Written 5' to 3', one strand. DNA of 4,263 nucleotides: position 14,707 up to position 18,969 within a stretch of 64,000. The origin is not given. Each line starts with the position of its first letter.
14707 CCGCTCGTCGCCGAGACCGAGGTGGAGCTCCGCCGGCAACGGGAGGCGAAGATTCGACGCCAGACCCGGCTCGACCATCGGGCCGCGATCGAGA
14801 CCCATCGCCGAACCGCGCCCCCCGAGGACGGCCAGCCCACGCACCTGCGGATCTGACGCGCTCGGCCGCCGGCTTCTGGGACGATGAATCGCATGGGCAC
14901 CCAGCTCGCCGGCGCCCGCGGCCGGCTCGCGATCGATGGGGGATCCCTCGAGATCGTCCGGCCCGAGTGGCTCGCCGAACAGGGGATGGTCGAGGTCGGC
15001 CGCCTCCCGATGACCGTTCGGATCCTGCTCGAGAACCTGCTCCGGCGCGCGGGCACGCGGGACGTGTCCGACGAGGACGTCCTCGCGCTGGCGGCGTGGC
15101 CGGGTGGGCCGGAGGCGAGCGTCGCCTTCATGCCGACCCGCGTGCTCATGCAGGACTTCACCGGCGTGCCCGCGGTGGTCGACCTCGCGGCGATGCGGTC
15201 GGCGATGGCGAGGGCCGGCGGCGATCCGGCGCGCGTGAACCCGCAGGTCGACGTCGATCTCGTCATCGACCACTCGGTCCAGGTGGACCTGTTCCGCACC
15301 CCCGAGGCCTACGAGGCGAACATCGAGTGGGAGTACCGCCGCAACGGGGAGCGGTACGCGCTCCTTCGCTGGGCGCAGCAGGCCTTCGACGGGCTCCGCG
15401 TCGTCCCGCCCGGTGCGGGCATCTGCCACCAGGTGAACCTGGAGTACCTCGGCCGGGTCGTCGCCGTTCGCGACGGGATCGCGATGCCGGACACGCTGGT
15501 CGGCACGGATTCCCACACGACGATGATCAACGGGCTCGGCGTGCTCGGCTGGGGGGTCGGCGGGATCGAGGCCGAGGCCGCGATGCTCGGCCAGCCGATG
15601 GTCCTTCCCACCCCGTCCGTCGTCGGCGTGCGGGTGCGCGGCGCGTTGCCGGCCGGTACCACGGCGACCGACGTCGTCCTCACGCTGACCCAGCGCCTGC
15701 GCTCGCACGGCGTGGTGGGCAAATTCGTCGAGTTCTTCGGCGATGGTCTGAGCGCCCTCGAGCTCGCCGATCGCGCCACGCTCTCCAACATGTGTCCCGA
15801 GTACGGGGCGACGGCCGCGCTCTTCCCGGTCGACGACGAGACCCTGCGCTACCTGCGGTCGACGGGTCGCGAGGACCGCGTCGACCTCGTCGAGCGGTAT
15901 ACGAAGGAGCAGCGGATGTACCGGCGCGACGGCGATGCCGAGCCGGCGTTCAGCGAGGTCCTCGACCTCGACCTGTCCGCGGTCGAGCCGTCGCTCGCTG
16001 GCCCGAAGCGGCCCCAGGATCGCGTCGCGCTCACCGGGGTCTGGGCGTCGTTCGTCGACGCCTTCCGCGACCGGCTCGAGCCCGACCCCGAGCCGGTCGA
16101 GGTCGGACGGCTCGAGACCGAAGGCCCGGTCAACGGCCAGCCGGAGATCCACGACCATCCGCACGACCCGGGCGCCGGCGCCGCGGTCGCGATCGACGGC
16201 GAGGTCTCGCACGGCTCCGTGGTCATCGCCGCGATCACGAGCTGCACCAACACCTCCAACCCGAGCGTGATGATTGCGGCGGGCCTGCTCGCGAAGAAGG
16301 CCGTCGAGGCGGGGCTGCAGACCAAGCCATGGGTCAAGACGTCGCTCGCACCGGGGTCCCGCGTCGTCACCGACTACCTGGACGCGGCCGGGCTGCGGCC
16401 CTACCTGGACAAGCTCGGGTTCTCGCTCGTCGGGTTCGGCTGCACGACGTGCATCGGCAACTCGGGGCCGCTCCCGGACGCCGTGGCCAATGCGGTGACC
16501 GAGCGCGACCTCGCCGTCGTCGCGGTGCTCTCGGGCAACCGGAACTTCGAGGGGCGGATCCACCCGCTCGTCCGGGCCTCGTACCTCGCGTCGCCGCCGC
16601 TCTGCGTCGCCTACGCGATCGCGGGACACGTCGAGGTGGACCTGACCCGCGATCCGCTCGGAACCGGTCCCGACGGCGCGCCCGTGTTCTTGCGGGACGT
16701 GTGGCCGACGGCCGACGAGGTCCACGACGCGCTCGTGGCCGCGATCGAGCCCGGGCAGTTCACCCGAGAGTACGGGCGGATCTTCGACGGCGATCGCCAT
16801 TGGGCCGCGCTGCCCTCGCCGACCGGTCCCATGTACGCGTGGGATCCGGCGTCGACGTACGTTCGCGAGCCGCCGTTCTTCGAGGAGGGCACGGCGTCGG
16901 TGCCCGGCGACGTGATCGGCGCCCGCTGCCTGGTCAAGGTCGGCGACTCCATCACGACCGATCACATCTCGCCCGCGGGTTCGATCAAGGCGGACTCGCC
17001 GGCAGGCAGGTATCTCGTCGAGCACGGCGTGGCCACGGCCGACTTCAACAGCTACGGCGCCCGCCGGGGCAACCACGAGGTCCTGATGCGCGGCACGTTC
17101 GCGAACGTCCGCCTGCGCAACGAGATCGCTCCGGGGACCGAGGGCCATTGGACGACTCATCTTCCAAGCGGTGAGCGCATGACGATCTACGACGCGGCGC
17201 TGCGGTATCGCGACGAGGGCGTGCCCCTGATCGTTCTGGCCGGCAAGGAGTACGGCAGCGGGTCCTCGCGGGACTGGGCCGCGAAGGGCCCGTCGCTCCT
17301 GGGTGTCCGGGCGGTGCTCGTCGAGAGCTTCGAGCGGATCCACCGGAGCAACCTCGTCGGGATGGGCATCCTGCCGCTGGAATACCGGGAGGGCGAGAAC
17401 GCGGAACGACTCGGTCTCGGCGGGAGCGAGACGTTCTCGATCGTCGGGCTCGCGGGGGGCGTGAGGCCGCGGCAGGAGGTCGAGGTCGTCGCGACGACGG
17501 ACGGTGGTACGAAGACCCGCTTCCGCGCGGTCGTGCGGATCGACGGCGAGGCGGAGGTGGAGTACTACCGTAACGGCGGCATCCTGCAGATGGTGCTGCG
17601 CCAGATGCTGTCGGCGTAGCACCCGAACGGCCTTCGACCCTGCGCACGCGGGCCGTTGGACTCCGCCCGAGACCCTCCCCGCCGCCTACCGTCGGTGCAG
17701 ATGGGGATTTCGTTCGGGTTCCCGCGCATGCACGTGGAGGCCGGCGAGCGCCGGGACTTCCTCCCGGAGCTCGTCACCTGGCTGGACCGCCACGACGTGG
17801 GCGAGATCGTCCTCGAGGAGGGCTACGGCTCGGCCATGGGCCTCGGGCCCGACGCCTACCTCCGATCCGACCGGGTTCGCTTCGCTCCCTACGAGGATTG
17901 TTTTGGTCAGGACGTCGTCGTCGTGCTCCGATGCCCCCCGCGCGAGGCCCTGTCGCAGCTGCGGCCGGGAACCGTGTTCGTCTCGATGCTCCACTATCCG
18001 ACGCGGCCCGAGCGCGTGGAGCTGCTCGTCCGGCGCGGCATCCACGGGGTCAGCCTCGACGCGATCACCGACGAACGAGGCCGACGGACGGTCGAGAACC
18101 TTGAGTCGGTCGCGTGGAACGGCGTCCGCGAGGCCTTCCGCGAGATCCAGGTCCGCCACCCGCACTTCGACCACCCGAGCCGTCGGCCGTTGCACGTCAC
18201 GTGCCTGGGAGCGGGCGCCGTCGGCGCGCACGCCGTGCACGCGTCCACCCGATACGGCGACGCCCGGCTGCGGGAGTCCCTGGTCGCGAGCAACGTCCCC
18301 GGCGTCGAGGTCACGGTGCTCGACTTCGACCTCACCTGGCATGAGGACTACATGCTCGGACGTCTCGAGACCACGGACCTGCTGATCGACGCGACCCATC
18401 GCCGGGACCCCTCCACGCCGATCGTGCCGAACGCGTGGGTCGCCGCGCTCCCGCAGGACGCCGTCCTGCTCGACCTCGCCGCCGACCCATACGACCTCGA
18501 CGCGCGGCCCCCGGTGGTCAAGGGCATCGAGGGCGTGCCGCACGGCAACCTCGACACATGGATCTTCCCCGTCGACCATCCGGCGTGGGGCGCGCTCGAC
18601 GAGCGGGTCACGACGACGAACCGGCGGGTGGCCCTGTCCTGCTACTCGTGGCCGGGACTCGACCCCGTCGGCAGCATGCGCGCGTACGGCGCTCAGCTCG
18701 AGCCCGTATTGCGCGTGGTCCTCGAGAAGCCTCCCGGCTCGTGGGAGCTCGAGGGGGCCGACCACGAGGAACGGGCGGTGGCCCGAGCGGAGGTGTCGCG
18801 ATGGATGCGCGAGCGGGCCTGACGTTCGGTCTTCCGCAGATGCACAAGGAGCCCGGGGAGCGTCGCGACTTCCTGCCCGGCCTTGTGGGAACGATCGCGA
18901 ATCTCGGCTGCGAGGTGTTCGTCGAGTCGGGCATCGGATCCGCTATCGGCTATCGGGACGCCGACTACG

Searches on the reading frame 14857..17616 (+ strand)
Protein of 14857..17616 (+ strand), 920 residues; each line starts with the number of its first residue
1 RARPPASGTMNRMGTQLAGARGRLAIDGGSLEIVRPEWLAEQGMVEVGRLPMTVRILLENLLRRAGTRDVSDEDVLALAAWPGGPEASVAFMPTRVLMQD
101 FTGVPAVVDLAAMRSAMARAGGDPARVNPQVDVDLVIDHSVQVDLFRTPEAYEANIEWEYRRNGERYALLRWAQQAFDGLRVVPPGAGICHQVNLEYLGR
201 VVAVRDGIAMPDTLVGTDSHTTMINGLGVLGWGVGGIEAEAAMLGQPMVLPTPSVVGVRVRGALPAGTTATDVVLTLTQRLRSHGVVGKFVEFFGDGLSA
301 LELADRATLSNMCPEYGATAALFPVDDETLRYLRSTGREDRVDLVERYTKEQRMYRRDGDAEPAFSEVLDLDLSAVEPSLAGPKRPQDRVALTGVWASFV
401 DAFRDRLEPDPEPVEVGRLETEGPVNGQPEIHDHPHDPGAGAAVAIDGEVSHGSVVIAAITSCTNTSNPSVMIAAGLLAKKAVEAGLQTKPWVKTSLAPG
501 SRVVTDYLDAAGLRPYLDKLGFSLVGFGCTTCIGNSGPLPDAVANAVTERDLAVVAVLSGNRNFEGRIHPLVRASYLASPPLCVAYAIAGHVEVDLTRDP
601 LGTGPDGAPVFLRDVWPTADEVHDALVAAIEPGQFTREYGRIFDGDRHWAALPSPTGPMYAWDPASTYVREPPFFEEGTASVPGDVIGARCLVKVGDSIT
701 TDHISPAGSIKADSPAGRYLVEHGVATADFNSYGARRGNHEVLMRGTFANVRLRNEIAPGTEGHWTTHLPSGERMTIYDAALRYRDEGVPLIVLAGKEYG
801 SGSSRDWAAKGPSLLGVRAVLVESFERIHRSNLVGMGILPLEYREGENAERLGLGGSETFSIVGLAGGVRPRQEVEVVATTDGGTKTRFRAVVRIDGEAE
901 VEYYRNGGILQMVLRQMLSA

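Call 12: search_protein_families(library=pfam, proteins=[window:14857-17616:+], max_evalue=0.001)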
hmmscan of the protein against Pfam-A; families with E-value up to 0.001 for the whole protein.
window:14857-17616:+ (920 aa): 2 families
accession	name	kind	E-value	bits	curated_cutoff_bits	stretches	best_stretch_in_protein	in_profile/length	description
PF00330.25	Aconitase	-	1.5e-162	542.3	28.7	1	88-590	15-463/463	Aconitase family (aconitate hydratase)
PF00694.25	Aconitase_C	-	5.6e-42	143.6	22.8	1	718-845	3-130/131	Aconitase C-terminal domain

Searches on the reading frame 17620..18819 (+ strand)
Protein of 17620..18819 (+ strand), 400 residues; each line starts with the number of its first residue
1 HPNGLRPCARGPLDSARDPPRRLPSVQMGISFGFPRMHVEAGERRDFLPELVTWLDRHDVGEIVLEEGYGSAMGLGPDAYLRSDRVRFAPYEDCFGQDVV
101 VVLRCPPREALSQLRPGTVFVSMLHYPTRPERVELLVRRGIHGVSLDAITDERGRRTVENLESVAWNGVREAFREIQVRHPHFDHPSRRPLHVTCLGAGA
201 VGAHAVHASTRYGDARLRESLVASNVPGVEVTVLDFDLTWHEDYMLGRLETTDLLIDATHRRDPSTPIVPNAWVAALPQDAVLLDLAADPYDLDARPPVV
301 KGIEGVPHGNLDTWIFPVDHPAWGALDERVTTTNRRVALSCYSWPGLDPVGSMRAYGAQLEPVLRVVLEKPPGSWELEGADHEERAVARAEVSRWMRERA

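Call 12: search_protein_families(library=pfam, proteins=[window:17620-18819:+], max_evalue=0.001)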
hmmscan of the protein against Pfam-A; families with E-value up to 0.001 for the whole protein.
window:17620-18819:+ (400 aa): 1 family
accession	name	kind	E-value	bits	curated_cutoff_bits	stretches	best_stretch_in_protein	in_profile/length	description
PF05222.21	AlaDh_PNT_N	-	5.9e-09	36.7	30.4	1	47-162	15-130/136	Alanine dehydrogenase/PNT, N-terminal domain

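Call 74: search_protein_families(library=ncbifam, proteins=[window:17620-18819:+], max_evalue=0.01)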
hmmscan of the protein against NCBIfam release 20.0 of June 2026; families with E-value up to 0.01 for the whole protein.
window:17620-18819:+ (400 aa): 3 families
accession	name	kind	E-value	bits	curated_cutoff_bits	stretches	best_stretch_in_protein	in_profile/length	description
NF006942.0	PRK09424.1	equivalog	2.5e-06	26.5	383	1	33-150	4-119/510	Re/Si-specific NAD(P)(+) transhydrogenase subunit alpha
TIGR00518.1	alaDH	equivalog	0.001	18.1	391.85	0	49-154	20-124/370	alanine dehydrogenase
TIGR00561.1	pntA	equivalog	0.0013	17.5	444.4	1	33-167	3-135/511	Re/Si-specific NAD(P)(+) transhydrogenase subunit alpha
